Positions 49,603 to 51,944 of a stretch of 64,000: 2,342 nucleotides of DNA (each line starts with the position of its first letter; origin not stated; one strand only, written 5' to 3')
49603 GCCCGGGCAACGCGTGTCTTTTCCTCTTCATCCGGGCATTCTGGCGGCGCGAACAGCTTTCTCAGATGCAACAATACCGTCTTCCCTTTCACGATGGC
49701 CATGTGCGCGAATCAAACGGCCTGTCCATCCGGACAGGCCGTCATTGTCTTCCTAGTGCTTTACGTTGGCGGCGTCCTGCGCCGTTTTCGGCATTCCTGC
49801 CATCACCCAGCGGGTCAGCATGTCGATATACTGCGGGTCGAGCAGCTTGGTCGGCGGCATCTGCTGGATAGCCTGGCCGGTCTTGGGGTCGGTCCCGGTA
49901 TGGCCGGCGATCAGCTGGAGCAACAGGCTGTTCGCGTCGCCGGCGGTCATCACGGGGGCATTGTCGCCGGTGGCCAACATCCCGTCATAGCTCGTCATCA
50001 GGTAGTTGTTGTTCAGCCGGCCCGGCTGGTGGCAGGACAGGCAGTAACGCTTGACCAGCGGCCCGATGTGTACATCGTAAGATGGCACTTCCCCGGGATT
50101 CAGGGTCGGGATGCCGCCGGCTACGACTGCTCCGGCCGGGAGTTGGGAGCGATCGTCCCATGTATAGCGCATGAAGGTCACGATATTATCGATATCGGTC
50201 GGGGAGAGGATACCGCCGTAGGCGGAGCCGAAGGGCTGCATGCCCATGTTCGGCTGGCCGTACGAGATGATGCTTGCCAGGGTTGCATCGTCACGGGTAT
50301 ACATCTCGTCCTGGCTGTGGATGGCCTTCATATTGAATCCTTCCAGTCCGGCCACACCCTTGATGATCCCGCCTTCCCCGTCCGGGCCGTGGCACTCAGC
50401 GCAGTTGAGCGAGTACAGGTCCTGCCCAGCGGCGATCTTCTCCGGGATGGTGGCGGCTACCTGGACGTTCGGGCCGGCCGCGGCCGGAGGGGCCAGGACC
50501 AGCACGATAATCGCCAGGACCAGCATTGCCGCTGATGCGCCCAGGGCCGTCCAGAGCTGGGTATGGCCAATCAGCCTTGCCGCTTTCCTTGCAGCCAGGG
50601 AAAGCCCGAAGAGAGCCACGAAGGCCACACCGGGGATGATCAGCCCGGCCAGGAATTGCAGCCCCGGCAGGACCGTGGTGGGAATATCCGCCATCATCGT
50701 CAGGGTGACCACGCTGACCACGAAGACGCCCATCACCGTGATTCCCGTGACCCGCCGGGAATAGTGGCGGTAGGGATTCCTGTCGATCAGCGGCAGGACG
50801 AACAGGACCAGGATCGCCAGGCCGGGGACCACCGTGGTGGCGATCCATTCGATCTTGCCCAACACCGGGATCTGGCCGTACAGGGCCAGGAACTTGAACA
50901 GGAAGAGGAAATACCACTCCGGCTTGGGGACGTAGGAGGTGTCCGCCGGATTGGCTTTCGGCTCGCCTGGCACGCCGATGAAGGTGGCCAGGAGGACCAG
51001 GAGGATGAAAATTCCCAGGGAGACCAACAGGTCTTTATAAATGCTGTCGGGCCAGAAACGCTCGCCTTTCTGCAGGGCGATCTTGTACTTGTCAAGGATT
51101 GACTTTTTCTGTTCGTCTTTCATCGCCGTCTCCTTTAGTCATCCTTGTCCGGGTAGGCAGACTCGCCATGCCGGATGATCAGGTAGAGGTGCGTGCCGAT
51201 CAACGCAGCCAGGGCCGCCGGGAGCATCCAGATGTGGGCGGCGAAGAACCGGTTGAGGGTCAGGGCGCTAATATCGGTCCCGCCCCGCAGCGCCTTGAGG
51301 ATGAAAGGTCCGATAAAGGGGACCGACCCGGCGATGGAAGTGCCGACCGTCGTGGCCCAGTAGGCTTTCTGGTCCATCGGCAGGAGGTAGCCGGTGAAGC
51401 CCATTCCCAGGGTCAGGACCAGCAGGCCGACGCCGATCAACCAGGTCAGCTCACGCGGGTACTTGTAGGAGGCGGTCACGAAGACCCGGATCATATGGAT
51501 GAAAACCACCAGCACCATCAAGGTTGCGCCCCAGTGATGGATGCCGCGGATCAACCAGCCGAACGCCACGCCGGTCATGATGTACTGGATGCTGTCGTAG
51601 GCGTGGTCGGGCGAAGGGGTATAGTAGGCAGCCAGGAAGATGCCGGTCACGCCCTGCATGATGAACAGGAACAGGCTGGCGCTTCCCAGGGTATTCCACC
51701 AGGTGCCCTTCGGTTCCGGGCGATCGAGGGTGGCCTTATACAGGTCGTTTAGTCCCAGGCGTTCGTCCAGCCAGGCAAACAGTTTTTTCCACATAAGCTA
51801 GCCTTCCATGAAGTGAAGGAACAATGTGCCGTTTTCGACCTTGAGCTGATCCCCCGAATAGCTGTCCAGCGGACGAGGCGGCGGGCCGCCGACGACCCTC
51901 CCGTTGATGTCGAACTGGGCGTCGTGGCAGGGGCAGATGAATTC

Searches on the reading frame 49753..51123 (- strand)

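Call 50: search_protein_families(library=pfam, proteins=[window:49753-51123:-], max_evalue=0.00001)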
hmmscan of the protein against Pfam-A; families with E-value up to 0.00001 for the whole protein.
window:49753-51123:- (456 aa): 3 families
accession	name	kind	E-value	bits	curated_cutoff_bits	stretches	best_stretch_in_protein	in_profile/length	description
PF13442.11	Cytochrome_CBB3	-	9.4e-13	48.7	27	1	229-318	2-68/68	Cytochrome C oxidase, cbb3-type, subunit III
PF00034.26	Cytochrom_C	-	2.5e-12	48.4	21.3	1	230-322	1-90/90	Cytochrome c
PF00032.22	Cytochrom_B_C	-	9.7e-10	39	20.7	1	56-150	1-87/102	Cytochrome b(C-terminal)/b6/petD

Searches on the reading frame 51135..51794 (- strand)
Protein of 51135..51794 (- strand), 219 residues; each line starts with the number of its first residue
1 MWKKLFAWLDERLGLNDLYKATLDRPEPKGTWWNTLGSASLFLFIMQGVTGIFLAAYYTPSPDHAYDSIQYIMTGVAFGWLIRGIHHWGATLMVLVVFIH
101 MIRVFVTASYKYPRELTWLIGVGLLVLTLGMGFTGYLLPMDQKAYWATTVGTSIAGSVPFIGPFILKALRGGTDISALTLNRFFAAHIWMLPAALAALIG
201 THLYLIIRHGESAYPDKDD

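Call 50: search_protein_families(library=pfam, proteins=[window:51135-51794:-], max_evalue=0.00001)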
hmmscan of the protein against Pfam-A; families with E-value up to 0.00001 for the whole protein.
window:51135-51794:- (219 aa): 2 families
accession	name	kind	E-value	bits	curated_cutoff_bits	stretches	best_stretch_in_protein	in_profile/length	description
PF00033.24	Cytochrome_B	-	4.6e-52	177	27.2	1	32-207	13-186/189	Cytochrome b/b6/petB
PF13631.11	Cytochrom_B_N_2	-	1.2e-40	139.6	27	1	92-215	2-125/169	Cytochrome b(N-terminal)/b6/petB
